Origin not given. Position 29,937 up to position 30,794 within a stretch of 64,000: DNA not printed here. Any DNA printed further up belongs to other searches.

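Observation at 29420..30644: Two unrecognisable genes translationally fused to the end of the Wadjet operon: candidate new accessory or stand-alone module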

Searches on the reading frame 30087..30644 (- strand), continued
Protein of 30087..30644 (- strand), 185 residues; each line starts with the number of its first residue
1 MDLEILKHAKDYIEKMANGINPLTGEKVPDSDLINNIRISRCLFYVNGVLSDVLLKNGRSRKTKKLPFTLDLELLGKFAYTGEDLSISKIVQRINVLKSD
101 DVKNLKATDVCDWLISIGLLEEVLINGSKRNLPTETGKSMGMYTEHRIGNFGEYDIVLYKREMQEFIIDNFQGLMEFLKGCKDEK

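Call 33: search_protein_families(library=padloc, alignment_id=A3, max_evalue=0.00001)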
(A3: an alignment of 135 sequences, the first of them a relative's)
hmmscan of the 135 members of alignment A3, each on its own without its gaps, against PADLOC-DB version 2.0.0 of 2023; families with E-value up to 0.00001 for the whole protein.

A. member 1, L001:7149-7751:+ (201 aa): 0 families

B. families by the number of members that match (of 135 scanned): 149 families (the first 25 are shown)
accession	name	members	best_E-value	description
PDLC04786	PDC-S01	5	1.6e-156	-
PDLC04787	PDC-S01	5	4.9e-81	-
PDLC04788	PDC-S01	5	2.5e-74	-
PDLC04790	PDC-S01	5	3.6e-14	-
PDLC04791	PDC-S01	5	4.3e-14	-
PDLC04140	mad8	5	2.3e-10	mads_8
PDLC04792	PDC-S01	4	9.3e-120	-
PDLC02707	PbeA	4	2e-37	PbeA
PDLC04789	PDC-S01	4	1.7e-25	-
PDLC02861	DpdF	3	2.1e-203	DpdF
PDLC02864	DpdF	3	8.9e-187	DpdF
PDLC04899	PDC-S07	3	1.3e-45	-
PDLC02704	PbeA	3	3e-28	PbeA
PDLC03659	mREase_IV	2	1.7e-233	Type IV methyl-directed restriction enzyme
PDLC02870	DpdF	2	1.2e-130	DpdF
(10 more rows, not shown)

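Call 54: find_encoding_contigs(protein=P0009, flank=10000, max_places=3)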
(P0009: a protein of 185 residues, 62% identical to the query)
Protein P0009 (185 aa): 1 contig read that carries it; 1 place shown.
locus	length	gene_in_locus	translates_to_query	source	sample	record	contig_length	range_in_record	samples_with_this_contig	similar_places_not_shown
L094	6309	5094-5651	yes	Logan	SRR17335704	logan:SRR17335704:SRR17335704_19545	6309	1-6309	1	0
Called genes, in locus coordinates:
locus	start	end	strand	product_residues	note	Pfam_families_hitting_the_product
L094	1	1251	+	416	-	?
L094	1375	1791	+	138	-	PF06687:SUR7 (faint), PF13240:Zn_Ribbon_1 (weak), PF13248:Zn_ribbon_3 (weak), PF13858:DUF4199 (weak)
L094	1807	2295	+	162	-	PF00383:dCMP_cyt_deam_1, PF14437:MafB19-deam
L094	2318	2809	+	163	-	-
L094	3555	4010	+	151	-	PF03073:TspO_MBR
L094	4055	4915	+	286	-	PF00149:Metallophos, PF12850:Metallophos_2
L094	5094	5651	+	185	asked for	-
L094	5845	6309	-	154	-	?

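Call 55: find_encoding_contigs(protein=P0014, flank=10000, max_places=3)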
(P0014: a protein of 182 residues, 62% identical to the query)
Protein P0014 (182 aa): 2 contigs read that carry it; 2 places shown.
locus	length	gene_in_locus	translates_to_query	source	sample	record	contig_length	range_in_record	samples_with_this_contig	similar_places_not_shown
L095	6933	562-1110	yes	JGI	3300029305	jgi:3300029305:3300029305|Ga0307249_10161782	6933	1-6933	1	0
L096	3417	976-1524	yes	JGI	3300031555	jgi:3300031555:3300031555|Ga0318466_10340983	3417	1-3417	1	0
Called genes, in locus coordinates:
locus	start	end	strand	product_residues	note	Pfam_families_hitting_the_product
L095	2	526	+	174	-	?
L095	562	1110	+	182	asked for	-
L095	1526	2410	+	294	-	PF00198:2-oxoacid_dh (faint)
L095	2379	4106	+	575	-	PF00501:AMP-binding, PF13193:AMP-binding_C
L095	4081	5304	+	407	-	PF01553:Acyltransferase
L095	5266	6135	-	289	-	-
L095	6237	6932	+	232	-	?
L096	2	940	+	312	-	?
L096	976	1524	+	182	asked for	-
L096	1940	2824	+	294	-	PF00198:2-oxoacid_dh (faint)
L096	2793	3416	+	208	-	?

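Call 56: find_encoding_contigs(protein=P0005, flank=10000, max_places=3)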
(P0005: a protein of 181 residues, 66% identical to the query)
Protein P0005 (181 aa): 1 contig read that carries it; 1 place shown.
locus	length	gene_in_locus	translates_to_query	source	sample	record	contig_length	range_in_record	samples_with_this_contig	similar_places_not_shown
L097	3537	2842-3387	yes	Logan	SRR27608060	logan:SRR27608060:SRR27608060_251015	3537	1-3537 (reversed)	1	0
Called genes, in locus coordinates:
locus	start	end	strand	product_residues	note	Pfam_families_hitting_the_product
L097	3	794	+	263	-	?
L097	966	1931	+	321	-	PF00962:A_deaminase, PF19326:AMP_deaminase (weak)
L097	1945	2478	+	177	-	PF18306:LDcluster4, PF03641:Lysine_decarbox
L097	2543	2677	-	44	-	-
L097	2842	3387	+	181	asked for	-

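Call 63: search_protein_families(library=pfam, proteins=[L095:2-526:+, L096:2-940:+], max_evalue=1)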
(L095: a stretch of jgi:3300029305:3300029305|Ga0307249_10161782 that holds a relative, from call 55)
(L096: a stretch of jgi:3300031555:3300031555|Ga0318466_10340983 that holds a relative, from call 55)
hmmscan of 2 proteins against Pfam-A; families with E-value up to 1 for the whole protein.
L095:2-526:+ (174 aa): 1 family
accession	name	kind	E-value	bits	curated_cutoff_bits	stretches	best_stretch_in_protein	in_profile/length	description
PF13635.12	DUF4143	-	1.3e-14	54.7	28.1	1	5-121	32-157/160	Domain of unknown function (DUF4143)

L096:2-940:+ (312 aa): 3 families
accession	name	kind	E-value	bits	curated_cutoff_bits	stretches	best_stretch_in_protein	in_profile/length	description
PF13173.12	AAA_14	-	2.9e-19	69.8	27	1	2-66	64-129/129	AAA domain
PF13635.12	DUF4143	-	4.4e-19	69.2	28.1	1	113-259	2-157/160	Domain of unknown function (DUF4143)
PF21051.3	ARMC9_LisH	-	0.73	10.5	27.3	0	63-80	9-26/32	ARMC9, LIS1 homology motif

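Call 72: search_dna_similar(query=window:30087-30644:-, collection=phages, mode=protein, max_evalue=0.001)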
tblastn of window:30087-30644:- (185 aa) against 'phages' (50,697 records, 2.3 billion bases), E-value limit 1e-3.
Records with a match: 2; places in all: 2; records where one place covers at least 80% of the query: 2.
Best place of each record, by identity: <60% 2.
By first word of the organism name: Bacteriophage 2.
By host as written in the record: - 2.
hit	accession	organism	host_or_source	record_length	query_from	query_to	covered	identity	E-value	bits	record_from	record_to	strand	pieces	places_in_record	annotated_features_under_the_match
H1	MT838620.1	Bacteriophage sp.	human fecal samples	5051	2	175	94%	36.7%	1e-32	128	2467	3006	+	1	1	record has no annotation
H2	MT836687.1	Bacteriophage sp.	human fecal samples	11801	4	175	93%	36.1%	4e-27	112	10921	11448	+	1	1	record has no annotation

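Call 73: search_dna_similar(query=window:30087-30644:-, collection=plasmids, mode=protein, max_evalue=0.001)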
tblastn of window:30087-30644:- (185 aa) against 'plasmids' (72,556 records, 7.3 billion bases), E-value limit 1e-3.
No match.

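Call 74: find_related_loci(query=A1, collection=viral_contigs, flank=8000)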
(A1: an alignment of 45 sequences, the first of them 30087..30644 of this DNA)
Query A1 (185 aa) in viral_contigs; peptide patterns used: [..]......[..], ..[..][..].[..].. (x = any residue, [..] = any of these).
123 stretches matched a pattern; 3 encode a relative of the query (tblastn E <= 1e-3); 3 distinct loci.
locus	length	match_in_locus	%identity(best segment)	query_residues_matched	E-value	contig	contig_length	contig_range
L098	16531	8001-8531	40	2-174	2e-43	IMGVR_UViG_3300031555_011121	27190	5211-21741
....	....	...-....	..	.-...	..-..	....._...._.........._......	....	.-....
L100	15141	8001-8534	36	2-175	2e-33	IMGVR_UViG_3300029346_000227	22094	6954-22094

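Call 79: find_encoding_contigs(protein=P0006, flank=5000, max_places=4)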
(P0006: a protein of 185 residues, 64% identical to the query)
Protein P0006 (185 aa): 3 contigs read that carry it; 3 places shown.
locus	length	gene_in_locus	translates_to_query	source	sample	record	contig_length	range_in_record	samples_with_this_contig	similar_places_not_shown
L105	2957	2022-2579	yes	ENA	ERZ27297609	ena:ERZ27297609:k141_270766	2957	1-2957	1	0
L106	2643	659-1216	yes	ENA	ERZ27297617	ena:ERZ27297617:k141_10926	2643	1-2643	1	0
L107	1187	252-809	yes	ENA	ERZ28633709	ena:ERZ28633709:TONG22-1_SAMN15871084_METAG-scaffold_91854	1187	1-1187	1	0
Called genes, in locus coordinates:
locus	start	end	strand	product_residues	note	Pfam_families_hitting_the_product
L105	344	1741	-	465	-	-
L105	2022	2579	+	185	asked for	-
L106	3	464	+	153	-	?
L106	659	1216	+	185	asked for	-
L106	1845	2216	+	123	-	-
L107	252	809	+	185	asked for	-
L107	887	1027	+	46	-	-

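Call 85: search_protein_families(library=pfam, proteins=[L023:8752-9897:+, L030:7060-9876:+, L035:8769-9953:+, L038:6827-9979:+, L045:6216-7595:+, L058:8910-9971:+, L066:7017-8024:+, L075:4337-5455:+, L076:8082-9965:+, L079:7932-9974:+], max_evalue=0.0001)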
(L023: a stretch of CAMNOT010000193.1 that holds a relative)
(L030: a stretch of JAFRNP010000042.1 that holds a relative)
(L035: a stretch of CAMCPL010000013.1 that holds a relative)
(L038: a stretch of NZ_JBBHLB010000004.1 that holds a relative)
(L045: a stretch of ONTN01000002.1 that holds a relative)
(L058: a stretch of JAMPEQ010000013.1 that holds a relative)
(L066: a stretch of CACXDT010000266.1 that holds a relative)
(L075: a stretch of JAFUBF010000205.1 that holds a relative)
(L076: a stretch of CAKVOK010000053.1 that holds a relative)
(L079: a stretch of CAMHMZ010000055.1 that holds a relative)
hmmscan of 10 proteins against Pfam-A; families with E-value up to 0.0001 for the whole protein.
L023:8752-9897:+ (382 aa): 1 family
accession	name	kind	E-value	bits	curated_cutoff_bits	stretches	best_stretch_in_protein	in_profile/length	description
PF14907.12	NTP_transf_5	-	1.3e-38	133.4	31.2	1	28-262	3-249/249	Uncharacterised nucleotidyltransferase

L030:7060-9876:+ (939 aa): 4 families
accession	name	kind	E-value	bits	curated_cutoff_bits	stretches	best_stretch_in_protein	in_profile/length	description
PF02836.23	Glyco_hydro_2_C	-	4.8e-14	52.6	21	1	279-435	2-162/302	Glycosyl hydrolases family 2, TIM barrel domain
PF02837.24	Glyco_hydro_2_N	-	1.5e-10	41.7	28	1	39-169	47-166/169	Glycosyl hydrolases family 2, sugar binding domain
PF00703.27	Glyco_hydro_2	-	2.4e-09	38.4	23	1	184-276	15-109/109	Glycosyl hydrolases family 2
PF22666.2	Glyco_hydro_2_N2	-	1.2e-07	32.4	27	1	64-134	56-125/167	Glycosyl hydrolase 2 galactose-binding domain-like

L035:8769-9953:+ (395 aa): 1 family
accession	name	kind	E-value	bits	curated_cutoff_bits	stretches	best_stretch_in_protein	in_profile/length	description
PF07690.21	MFS_1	-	3.9e-29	102.1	33.4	1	13-352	2-347/347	Major Facilitator Superfamily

L038:6827-9979:+ (1051 aa): 6 families
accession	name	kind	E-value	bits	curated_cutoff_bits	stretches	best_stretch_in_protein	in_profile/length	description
PF04851.21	ResIII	-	1.7e-35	122.8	22.5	1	317-474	2-164/164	Type III restriction enzyme, res subunit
PF11907.13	DUF3427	-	6.7e-23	81.8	27.7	1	896-1041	125-275/280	Domain of unknown function (DUF3427)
PF13091.12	PLDc_2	-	4.1e-12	46.5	27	1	152-279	10-132/132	PLD-like domain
PF00271.37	Helicase_C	-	6.7e-12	46.1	23.5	1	561-657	13-109/110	Helicase conserved C-terminal domain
PF09565.16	RE_NgoFVII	-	1e-08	35.1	23.8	1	145-264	10-137/162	NgoFVII restriction endonuclease N-terminal PLD domain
PF00270.35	DEAD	-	2.5e-06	27.8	26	1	322-473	3-161/167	DEAD/DEAH box helicase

L045:6216-7595:+ (460 aa): 2 families
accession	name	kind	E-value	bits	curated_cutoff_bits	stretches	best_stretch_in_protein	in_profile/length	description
PF13635.12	DUF4143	-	3.9e-37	127.9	28.1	1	236-399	1-160/160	Domain of unknown function (DUF4143)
PF13173.12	AAA_14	-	2.1e-20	73.5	27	1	30-164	2-129/129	AAA domain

L058:8910-9971:+ (354 aa): 7 families
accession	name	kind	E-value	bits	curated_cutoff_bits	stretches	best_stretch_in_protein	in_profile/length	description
PF02661.23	Fic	-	1e-11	46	24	1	106-211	2-93/93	Fic/DOC family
PF13412.12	HTH_24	-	3.8e-10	39.6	21.9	1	296-338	6-48/48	Winged helix-turn-helix DNA-binding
PF08279.18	HTH_11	-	7.2e-10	39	25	1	296-347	3-54/55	HTH domain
PF01047.28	MarR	-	1.6e-07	31.6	24.6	1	292-342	2-52/59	MarR family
PF12802.13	MarR_2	-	1.8e-05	25.2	27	1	290-339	2-52/61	MarR family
PF13545.12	HTH_Crp_2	-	2.4e-05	24.7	27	1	307-341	22-56/70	Crp-like helix-turn-helix domain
PF08220.18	HTH_DeoR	-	3.3e-05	24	21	1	297-342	4-49/57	DeoR-like helix-turn-helix domain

L066:7017-8024:+ (336 aa): 1 family
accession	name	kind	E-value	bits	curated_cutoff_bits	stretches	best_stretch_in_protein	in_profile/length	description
PF01790.23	LGT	-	2.1e-17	63.7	24.9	1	4-257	2-237/240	Prolipoprotein diacylglyceryl transferase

L075:4337-5455:+ (373 aa): 2 families
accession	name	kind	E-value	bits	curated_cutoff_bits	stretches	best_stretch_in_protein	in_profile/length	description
PF00800.23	PDT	-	1.8e-58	197.8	25.2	1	99-276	1-179/181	Prephenate dehydratase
PF01817.26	CM_2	-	4.1e-21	75.4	27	1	10-86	2-79/80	Chorismate mutase type II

L076:8082-9965:+ (628 aa): 2 families
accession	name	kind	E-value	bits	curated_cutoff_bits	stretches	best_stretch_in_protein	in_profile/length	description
PF13306.12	LRR_5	-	3.6e-43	146.9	27.7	2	264-366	19-120/127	BspA type Leucine rich repeat region (6 copies)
PF00395.25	SLH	-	4.8e-24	84.5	20.8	2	499-541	1-44/44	S-layer homology domain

L079:7932-9974:+ (681 aa): 2 families
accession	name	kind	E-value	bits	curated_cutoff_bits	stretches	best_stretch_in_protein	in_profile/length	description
PF09820.16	AAA-ATPase_like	-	7.1e-42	143.9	26.1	1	132-356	1-201/201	Predicted AAA-ATPase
PF08011.17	PDDEXK_9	-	5.7e-17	62.1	25.5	1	575-680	2-104/105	PD-(D/E)XK nuclease superfamily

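Call 86: search_protein_families(library=pfam, proteins=[L014:8642-9316:+, L033:7210-7767:+, L038:10552-10941:+, L047:10713-13577:+, L053:10549-11751:+, L055:10729-11310:+, L056:9571-14394:+, L058:10601-13330:+, L068:1269-2093:+, L074:5091-7187:+], max_evalue=0.0001)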
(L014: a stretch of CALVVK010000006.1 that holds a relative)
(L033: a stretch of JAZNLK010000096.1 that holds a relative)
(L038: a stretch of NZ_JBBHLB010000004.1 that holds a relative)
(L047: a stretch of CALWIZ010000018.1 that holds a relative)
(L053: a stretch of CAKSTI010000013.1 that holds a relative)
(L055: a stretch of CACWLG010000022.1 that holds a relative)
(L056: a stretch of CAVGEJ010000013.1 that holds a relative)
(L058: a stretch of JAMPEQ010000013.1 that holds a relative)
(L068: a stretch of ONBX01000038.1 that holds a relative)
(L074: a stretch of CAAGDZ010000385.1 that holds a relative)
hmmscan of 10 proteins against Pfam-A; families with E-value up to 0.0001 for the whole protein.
L014:8642-9316:+ (225 aa): 0 families

L033:7210-7767:+ (186 aa): 1 family
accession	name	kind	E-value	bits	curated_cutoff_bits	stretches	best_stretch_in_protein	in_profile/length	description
PF01613.24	Flavin_Reduct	-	1.3e-14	55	27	1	12-145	4-137/153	Flavin reductase like domain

L038:10552-10941:+ (130 aa): 2 families
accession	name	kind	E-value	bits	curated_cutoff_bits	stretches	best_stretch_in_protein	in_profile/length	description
PF14815.12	NUDIX_4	-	1.4e-23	83.3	35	1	9-124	2-112/113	NUDIX domain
PF00293.34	NUDIX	-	4.3e-18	66.1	21.1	1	7-125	5-133/134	NUDIX domain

L047:10713-13577:+ (955 aa): 8 families
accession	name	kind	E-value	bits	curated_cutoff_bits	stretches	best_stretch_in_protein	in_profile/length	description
PF00580.27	UvrD-helicase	-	2.3e-45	155.8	23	2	171-367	1-190/271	UvrD/REP helicase N-terminal domain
PF13245.12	AAA_19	-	8.8e-21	74.9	25.1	1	175-622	1-133/134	AAA domain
PF13361.12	UvrD_C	-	1e-16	61.7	25.6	1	755-829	285-347/350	UvrD-like helicase C-terminal domain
PF13604.12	AAA_30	-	4.5e-09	36.8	27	1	171-235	2-66/191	AAA domain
PF13538.12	UvrD_C_2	-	5e-08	33.1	27.4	0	803-827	27-51/52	UvrD-like helicase C-terminal domain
PF13248.11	Zn_ribbon_3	-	2.8e-06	27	27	1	17-38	3-24/26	zinc-ribbon domain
PF13240.11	Zn_Ribbon_1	-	3.5e-05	23.9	25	1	18-38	1-21/23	zinc-ribbon domain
PF01396.24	Zn_ribbon_Top1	-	5.3e-05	23.4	32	1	909-936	3-27/39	Topoisomerase DNA binding C4 zinc finger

L053:10549-11751:+ (401 aa): 2 families
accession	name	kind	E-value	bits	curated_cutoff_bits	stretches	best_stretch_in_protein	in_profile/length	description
PF07690.21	MFS_1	-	1.3e-28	100.3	33.4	1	19-356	3-347/347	Major Facilitator Superfamily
PF00083.30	Sugar_tr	-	1.5e-10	41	22.3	1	45-194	44-192/452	Sugar (and other) transporter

L055:10729-11310:+ (194 aa): 0 families

L056:9571-14394:+ (1608 aa): 13 families
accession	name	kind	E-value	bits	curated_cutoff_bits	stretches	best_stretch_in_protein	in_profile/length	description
PF00580.27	UvrD-helicase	-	1.1e-33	117.5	23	2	1057-1147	4-94/271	UvrD/REP helicase N-terminal domain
PF00270.35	DEAD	-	9.1e-28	97.5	26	1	264-436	2-163/167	DEAD/DEAH box helicase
PF13361.12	UvrD_C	-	2.5e-26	93.4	25.6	2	1382-1480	236-348/350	UvrD-like helicase C-terminal domain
PF13245.12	AAA_19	-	2.6e-23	83.1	25.1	1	1058-1220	1-134/134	AAA domain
PF00271.37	Helicase_C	-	1.2e-22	80.6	23.5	1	476-582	1-108/110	Helicase conserved C-terminal domain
PF13538.12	UvrD_C_2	-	1.3e-10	41.4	27.4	1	1430-1477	2-51/52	UvrD-like helicase C-terminal domain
PF01443.25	Viral_helicase1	-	2.1e-10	41.3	21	1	1399-1478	148-227/228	Viral superfamily 1 RNA helicase core domain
PF13401.12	AAA_22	-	7.2e-10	39.7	27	1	1067-1211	5-123/130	AAA domain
PF13604.12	AAA_30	-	2.2e-08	34.5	27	1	1054-1248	2-157/191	AAA domain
PF02562.22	PhoH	-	2.6e-06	27.5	27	1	1055-1218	6-161/205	PhoH-like protein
PF04851.21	ResIII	-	2.8e-06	27.8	22.5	0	258-395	5-140/164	Type III restriction enzyme, res subunit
PF13087.12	AAA_12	-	1.5e-05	25.1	27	0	1385-1480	97-193/195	AAA domain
PF13191.12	AAA_16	-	3.6e-05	24.8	32.6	0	1063-1203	20-161/167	AAA ATPase domain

L058:10601-13330:+ (910 aa): 8 families
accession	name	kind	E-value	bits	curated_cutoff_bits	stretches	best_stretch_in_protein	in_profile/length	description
PF13086.12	AAA_11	-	4.1e-29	102.6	27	1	183-535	2-254/257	AAA domain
PF13087.12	AAA_12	-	3.3e-25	89.3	27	1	574-727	15-193/195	AAA domain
PF13245.12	AAA_19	-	1.8e-14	54.5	25.1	1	187-245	1-61/134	AAA domain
PF13604.12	AAA_30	-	8.8e-11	42.3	27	1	184-244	3-65/191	AAA domain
PF10881.14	DUF2726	-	2.4e-10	40.7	24.7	1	782-903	6-123/126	Protein of unknown function (DUF2726)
PF01443.25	Viral_helicase1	-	1.5e-09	38.5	21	0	490-724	54-227/228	Viral superfamily 1 RNA helicase core domain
PF09848.15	SLFN-g3_helicase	-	1.3e-06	28.4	24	1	198-247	2-53/354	Schlafen group 3, DNA/RNA helicase domain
PF20720.3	nSTAND3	-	3e-05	24.2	27.2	1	186-327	6-149/155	Novel STAND NTPase 3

L068:1269-2093:+ (275 aa): 1 family
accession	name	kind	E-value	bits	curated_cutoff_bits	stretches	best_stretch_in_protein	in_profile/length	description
PF15571.11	Imm44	-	3.4e-06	27.8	25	1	156-261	4-118/126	Immunity protein 44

L074:5091-7187:+ (699 aa): 3 families
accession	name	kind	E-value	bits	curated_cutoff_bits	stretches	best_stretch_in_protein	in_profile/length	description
PF01915.27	Glyco_hydro_3_C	-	2.9e-53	181.3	31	1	343-579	1-200/200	Glycosyl hydrolase family 3 C-terminal domain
PF00933.27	Glyco_hydro_3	-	1.7e-43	149.7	27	1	6-302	26-313/316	Glycosyl hydrolase family 3 N terminal domain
PF14310.12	Fn3-like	-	2e-07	31.5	25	1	610-677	1-70/71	Fibronectin type III-like domain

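Call 89: fold_search(model_id=the predicted structure, library=viral)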
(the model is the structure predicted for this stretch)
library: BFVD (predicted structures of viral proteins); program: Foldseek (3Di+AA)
matches with E <= 10: 763; with E <= 0.001: 0
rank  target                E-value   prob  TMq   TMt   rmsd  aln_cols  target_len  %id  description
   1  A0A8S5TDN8            1.5e-03  1.00  0.36  0.24  14.7       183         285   18  Repressor domain protein [Siphoviridae sp. ctNnX9]
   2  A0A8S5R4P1            6.9e-03  1.00  0.37  0.26  14.1       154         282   15  Uncharacterized protein [Siphoviridae sp. ctEkS11]
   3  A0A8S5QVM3            9.9e-03  1.00  0.36  0.40  15.5       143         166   10  Antirepressor protein [Myoviridae sp. ctTK08]
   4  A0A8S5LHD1            1.4e-02  0.99  0.35  0.21  17.8       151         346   10  KilAC domain protein [Siphoviridae sp. ctR0j7]
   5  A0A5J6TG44            1.4e-02  0.98  0.35  0.23  16.5       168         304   10  Putative DNA-binding protein [Salmonella phage vB_SenS_SB28]
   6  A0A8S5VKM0            1.9e-02  0.99  0.43  0.38  17.2       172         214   13  (no name in the UniProt tables at hand)
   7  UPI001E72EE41         2.2e-02  1.00  0.41  0.27  17.4       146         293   16  (no name look-up for this kind of identifier)
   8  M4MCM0                2.8e-02  0.97  0.34  0.29  17.2       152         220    9  (no name in the UniProt tables at hand)
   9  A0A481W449            4.3e-02  0.89  0.36  0.32  17.3       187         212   11  (no name in the UniProt tables at hand)
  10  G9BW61                6.5e-02  0.94  0.37  0.36  18.3       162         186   12  (no name in the UniProt tables at hand)
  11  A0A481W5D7            7.3e-02  0.90  0.37  0.20  17.0       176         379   14  Antirepressor protein C-terminal domain-containing protein [Fusobacterium phage Fnu1]
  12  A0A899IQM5            7.7e-02  0.47  0.24  0.27  11.8       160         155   13  (no name in the UniProt tables at hand)
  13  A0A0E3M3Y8            8.2e-02  0.11  0.16  0.13  26.2       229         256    8  (no name in the UniProt tables at hand)
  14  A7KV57                8.7e-02  0.16  0.16  0.16  20.9       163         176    8  (no name in the UniProt tables at hand)
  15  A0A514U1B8            9.8e-02  0.47  0.23  0.21  15.0       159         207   13  Uncharacterized protein [Gordonia phage Phendrix]
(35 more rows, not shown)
